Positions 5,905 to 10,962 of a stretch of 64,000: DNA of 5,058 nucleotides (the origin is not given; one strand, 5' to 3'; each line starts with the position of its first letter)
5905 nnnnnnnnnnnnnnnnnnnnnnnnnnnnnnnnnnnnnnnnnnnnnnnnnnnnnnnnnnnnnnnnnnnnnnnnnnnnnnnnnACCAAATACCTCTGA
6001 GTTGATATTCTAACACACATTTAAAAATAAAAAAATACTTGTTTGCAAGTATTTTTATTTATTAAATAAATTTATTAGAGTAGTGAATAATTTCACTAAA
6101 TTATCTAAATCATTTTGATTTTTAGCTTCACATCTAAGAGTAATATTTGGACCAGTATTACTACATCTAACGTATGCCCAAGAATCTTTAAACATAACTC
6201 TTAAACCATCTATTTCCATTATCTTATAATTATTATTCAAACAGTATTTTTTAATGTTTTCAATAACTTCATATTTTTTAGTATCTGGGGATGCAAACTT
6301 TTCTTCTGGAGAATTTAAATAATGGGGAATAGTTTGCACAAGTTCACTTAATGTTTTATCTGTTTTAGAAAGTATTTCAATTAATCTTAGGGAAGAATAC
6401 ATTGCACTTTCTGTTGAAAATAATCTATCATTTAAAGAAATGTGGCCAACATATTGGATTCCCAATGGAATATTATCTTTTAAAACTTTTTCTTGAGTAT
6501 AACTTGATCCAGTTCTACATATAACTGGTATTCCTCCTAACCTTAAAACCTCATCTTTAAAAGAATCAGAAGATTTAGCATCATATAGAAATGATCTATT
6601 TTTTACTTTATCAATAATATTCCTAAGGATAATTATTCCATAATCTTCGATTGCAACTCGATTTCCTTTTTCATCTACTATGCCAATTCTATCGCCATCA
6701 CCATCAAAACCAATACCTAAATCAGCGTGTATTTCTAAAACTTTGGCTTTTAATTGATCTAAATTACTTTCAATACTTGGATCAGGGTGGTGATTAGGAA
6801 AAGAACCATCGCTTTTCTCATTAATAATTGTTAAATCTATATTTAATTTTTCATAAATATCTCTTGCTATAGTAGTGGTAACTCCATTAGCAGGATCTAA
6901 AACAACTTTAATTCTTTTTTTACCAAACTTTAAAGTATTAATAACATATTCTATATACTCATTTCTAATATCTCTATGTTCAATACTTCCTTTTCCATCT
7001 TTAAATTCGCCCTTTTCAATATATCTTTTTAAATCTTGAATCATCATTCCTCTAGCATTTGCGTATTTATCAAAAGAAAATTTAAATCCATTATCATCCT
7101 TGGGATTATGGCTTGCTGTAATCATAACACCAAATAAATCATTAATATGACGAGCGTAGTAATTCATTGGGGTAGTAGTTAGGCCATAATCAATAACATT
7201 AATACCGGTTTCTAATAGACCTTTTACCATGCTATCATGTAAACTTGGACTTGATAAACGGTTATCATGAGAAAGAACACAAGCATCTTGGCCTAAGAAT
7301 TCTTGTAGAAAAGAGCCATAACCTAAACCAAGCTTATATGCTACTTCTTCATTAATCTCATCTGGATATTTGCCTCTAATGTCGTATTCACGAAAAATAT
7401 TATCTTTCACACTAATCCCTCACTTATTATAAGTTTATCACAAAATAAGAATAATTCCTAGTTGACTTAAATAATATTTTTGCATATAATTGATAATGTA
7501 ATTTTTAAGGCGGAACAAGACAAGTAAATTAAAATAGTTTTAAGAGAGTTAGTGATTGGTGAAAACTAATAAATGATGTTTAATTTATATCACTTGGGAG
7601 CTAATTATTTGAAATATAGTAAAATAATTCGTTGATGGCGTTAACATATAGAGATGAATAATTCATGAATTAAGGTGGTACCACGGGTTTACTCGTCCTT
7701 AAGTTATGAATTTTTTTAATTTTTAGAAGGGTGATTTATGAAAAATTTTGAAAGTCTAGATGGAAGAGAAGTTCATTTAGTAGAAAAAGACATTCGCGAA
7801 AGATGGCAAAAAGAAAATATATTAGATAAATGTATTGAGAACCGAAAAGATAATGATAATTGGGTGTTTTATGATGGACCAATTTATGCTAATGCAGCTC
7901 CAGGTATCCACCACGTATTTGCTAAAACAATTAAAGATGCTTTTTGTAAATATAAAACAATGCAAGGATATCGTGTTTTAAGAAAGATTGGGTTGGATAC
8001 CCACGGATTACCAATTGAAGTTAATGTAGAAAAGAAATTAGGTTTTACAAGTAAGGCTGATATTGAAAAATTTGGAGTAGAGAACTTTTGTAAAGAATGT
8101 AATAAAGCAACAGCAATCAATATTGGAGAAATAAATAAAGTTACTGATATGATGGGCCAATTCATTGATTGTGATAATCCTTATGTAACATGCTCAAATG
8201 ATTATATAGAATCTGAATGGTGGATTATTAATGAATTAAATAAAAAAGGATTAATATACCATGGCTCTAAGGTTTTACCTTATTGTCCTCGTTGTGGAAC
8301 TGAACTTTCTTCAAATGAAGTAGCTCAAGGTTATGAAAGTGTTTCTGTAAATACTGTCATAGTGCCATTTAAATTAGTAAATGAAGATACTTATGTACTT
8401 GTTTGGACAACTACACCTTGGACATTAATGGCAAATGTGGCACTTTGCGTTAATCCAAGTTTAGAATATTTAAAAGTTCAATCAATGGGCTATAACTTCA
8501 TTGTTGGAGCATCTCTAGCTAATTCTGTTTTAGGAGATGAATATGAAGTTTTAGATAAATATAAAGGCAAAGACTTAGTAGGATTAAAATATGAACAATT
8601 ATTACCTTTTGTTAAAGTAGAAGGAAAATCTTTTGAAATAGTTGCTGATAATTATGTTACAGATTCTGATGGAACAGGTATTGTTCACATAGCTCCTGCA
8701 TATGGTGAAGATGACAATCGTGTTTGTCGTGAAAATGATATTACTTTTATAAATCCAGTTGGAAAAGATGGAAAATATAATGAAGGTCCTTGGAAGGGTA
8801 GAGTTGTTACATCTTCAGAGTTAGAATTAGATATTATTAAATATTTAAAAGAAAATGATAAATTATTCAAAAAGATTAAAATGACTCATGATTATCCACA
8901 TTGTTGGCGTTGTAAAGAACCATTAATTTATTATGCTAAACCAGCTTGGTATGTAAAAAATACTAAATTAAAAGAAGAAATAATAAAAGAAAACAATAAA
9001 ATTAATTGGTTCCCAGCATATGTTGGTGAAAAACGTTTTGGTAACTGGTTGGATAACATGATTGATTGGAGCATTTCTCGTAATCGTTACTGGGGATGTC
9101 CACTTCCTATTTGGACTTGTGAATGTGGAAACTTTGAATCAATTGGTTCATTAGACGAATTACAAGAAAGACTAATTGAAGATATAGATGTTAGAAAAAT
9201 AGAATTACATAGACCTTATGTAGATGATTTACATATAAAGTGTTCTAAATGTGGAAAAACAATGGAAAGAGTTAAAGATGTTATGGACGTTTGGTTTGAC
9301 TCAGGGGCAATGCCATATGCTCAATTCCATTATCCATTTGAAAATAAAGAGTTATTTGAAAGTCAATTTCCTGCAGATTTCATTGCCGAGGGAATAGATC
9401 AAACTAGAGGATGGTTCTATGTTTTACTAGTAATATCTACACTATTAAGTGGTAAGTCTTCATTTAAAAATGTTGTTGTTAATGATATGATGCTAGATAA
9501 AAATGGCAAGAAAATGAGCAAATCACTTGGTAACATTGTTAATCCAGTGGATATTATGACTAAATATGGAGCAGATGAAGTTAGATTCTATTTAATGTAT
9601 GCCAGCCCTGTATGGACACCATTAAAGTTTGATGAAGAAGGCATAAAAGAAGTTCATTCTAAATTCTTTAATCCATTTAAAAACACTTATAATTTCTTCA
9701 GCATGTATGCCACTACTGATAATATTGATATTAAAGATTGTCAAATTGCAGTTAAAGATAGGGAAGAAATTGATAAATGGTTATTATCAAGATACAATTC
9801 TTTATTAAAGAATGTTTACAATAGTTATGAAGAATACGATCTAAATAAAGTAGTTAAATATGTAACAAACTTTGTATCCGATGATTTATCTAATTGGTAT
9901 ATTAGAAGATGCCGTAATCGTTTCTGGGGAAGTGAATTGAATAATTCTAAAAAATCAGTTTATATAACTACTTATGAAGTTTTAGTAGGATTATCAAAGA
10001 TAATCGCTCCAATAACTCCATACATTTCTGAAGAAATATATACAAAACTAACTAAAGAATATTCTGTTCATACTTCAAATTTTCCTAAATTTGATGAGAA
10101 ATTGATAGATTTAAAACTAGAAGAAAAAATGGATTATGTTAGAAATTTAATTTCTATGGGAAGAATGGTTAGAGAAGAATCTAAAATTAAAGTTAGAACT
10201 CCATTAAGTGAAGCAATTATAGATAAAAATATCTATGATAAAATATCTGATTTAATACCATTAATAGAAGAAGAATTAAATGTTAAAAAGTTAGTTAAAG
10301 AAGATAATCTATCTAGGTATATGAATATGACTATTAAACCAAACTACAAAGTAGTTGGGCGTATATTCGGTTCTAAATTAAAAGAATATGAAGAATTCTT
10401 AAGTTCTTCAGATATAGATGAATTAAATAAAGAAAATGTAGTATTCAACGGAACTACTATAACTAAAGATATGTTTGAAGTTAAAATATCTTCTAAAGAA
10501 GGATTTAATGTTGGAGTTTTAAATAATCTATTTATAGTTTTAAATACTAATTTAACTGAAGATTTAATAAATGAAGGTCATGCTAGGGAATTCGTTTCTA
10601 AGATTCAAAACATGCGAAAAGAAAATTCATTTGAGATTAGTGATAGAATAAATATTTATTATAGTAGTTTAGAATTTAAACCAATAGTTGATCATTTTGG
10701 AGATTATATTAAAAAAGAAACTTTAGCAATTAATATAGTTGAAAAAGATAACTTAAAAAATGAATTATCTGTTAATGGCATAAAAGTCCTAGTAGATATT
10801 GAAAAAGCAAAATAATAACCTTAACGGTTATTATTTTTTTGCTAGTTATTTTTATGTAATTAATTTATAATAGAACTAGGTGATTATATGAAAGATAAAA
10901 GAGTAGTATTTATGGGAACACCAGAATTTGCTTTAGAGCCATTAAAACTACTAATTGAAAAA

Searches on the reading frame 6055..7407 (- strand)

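Call 5: search_protein_families(library=pfam, proteins=[window:6055-7407:-], max_evalue=0.001)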
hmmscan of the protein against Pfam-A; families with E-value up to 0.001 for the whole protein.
window:6055-7407:- (450 aa): 4 families
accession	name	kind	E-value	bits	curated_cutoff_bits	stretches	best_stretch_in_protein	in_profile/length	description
PF02878.22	PGM_PMM_I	-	3.7e-30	104.8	22.5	1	3-135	2-136/138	Phosphoglucomutase/phosphomannomutase, alpha/beta/alpha domain I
PF02879.22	PGM_PMM_II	-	1.9e-24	86.6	29.3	1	150-248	2-103/103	Phosphoglucomutase/phosphomannomutase, alpha/beta/alpha domain II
PF02880.22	PGM_PMM_III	-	1.7e-10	41.4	20.7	1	257-360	6-112/115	Phosphoglucomutase/phosphomannomutase, alpha/beta/alpha domain III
PF00408.26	PGM_PMM_IV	-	1.1e-05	25.8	23.1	1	379-438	12-62/68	Phosphoglucomutase/phosphomannomutase, C-terminal domain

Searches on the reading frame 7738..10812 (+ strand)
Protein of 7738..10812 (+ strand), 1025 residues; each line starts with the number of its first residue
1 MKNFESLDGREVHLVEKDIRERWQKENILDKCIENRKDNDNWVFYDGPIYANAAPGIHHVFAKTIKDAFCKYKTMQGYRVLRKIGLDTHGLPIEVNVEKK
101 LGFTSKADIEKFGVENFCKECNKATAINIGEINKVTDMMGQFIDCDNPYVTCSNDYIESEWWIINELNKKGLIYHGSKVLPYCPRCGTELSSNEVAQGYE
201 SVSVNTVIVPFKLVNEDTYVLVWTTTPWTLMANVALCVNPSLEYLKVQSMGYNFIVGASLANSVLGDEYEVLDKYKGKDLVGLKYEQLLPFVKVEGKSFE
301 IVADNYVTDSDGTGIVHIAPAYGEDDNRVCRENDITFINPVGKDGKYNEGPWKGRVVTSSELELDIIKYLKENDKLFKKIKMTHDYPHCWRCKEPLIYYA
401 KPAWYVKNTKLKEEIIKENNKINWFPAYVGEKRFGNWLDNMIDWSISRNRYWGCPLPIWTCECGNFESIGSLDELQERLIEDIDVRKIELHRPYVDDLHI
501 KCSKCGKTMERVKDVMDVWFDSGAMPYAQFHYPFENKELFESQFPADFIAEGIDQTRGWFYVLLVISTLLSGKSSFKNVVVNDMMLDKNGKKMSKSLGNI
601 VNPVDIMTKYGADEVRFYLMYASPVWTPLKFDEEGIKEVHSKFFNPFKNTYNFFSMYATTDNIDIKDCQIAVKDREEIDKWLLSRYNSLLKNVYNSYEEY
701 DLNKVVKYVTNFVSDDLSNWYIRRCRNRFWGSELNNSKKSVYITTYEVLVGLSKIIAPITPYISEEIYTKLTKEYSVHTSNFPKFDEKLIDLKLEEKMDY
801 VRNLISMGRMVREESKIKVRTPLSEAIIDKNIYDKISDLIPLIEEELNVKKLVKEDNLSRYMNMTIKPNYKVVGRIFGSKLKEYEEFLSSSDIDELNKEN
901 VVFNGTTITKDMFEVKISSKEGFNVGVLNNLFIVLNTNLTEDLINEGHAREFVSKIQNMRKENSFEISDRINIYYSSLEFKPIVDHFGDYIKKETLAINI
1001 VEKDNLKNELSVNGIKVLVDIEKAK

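Call 5: search_protein_families(library=pfam, proteins=[window:7738-10812:+], max_evalue=0.001)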
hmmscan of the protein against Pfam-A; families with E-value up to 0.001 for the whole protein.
window:7738-10812:+ (1025 aa): 6 families
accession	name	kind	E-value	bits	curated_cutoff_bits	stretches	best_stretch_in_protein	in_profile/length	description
PF00133.28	tRNA-synt_1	-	5.9e-123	411.1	22.7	1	19-624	2-407/414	tRNA synthetases class I (I, L, M and V)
PF19302.4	DUF5915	-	4.6e-41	141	27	1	842-1023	3-194/195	Domain of unknown function (DUF5915)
PF08264.19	Anticodon_1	-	1.4e-37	129.3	25.1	1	679-826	1-147/148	Anticodon-binding domain of tRNA ligase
PF09334.17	tRNA-synt_1g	-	2.8e-21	76.2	20.1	2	513-638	242-373/391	tRNA synthetases class I (M)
PF01406.26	tRNA-synt_1e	-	7.1e-07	29.3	27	1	577-640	238-300/301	tRNA synthetases class I (C) catalytic domain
PF01921.24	tRNA-synt_1f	-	0.00023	20.6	27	1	581-644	271-333/360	tRNA synthetases class I (K)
